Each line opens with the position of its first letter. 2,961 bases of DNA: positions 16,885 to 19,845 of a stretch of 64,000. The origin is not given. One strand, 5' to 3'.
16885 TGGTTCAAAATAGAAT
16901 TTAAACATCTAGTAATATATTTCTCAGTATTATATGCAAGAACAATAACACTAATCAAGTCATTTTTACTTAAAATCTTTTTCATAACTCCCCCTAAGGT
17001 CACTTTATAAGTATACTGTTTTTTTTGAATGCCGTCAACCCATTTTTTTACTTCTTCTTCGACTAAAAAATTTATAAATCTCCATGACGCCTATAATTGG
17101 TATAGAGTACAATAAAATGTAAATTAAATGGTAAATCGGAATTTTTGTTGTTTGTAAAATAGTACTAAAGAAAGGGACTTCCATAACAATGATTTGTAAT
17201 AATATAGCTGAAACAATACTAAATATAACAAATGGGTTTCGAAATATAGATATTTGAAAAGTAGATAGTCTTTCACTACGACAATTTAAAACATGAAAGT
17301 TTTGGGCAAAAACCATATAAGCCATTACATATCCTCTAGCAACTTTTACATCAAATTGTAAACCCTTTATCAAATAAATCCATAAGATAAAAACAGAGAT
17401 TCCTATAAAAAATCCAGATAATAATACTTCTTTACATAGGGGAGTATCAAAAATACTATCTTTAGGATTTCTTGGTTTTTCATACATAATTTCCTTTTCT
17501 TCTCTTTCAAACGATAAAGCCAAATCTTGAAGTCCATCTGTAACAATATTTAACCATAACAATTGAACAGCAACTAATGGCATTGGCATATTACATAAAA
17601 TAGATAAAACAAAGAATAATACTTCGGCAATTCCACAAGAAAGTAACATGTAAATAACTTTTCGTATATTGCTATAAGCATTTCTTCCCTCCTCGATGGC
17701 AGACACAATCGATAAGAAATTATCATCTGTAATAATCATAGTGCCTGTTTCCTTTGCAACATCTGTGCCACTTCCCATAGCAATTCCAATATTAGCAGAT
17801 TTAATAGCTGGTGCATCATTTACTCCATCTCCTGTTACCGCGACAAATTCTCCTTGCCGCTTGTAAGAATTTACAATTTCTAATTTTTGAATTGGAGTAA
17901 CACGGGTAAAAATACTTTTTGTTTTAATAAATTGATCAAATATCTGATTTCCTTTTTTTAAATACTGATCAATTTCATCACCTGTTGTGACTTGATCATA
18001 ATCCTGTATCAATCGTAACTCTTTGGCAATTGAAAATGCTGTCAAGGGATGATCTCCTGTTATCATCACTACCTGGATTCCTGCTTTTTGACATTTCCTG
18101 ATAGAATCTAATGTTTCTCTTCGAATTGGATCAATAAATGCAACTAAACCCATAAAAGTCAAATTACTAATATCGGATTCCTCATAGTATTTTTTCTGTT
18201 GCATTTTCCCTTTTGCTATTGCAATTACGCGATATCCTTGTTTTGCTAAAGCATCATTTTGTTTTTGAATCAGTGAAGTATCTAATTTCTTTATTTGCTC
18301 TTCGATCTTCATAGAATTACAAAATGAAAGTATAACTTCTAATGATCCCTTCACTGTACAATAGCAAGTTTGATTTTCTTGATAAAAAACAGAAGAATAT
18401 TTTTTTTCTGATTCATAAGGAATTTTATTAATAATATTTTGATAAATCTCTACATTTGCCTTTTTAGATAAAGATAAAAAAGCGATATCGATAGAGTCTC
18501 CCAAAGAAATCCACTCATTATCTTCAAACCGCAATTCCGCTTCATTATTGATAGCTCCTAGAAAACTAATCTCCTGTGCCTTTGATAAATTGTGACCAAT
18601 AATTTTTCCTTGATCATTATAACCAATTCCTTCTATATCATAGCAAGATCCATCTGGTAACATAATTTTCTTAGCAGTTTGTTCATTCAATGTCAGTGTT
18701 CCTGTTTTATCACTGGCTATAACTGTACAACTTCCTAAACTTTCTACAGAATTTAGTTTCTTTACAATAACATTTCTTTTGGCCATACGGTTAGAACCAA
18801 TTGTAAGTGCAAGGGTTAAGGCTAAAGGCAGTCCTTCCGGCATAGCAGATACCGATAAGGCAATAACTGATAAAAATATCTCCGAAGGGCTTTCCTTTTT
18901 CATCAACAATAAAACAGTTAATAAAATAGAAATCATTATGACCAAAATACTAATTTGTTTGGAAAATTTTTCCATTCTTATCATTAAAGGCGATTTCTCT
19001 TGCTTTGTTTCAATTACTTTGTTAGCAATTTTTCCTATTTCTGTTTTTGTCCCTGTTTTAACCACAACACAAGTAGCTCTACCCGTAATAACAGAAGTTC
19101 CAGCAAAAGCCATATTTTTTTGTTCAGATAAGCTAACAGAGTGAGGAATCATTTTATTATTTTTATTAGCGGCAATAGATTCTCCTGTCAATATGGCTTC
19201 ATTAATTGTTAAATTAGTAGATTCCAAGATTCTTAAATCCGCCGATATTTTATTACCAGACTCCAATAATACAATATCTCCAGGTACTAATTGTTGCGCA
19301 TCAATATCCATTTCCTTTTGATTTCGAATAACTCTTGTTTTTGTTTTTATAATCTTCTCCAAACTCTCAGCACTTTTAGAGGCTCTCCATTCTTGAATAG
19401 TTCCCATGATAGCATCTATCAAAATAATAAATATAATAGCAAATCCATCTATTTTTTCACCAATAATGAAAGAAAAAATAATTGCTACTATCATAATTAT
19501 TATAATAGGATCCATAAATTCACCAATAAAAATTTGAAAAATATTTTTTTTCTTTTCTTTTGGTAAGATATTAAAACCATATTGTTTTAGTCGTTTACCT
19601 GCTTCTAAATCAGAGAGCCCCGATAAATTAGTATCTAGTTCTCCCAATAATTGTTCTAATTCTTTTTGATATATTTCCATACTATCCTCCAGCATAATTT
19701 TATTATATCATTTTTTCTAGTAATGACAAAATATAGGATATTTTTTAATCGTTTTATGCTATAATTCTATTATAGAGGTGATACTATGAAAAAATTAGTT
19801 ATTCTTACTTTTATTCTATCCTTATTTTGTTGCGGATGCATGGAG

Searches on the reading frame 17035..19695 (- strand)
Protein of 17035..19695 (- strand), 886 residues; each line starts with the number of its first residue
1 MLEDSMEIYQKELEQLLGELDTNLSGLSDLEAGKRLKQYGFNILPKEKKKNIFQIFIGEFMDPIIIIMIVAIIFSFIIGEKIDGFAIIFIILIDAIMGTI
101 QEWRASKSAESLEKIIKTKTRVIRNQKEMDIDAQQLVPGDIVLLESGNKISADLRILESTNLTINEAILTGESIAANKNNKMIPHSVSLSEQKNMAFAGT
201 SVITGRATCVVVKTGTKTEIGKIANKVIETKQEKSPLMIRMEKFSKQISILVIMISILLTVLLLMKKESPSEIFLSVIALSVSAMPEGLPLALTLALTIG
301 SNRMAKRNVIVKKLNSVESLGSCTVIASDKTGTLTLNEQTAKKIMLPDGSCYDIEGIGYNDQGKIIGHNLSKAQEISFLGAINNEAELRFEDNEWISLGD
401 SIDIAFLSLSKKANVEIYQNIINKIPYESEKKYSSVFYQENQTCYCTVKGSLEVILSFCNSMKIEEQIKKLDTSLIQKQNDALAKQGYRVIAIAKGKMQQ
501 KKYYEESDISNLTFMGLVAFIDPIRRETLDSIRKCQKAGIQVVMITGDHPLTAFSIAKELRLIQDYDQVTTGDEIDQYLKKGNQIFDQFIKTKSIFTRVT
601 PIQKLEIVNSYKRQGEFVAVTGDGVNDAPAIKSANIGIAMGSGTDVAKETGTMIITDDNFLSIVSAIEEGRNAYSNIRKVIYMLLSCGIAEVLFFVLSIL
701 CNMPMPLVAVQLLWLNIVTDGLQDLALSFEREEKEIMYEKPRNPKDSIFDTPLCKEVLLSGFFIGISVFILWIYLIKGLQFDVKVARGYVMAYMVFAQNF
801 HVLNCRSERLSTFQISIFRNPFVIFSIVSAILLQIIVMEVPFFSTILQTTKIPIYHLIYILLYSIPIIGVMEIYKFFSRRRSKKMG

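Call 84: search_protein_families(library=pfam, proteins=[window:17035-19695:-], max_evalue=0.00001)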
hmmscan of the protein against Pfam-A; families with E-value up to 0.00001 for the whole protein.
window:17035-19695:- (886 aa): 6 families
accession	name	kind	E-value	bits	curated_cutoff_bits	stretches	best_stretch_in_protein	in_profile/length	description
PF00122.25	E1-E2_ATPase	-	5.9e-52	176.2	28.1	1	115-307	2-181/181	E1-E2 ATPase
PF00689.26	Cation_ATPase_C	-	3.1e-46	157.8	27.3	1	704-877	1-175/175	Cation transporting ATPase, C-terminus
PF00690.31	Cation_ATPase_N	-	1.1e-17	63.9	20.4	1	9-75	2-69/69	Cation transporter/ATPase, N-terminus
PF00702.32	Hydrolase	-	4.9e-14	53.6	26.4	1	326-635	4-191/191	haloacid dehalogenase-like hydrolase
PF13246.12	Cation_ATPase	-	1.6e-10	41.3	21.7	1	382-461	2-90/91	Cation transport ATPase (P-type)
PF08282.18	Hydrolase_3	-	4.6e-07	30.2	20.9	0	607-665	195-253/255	haloacid dehalogenase-like hydrolase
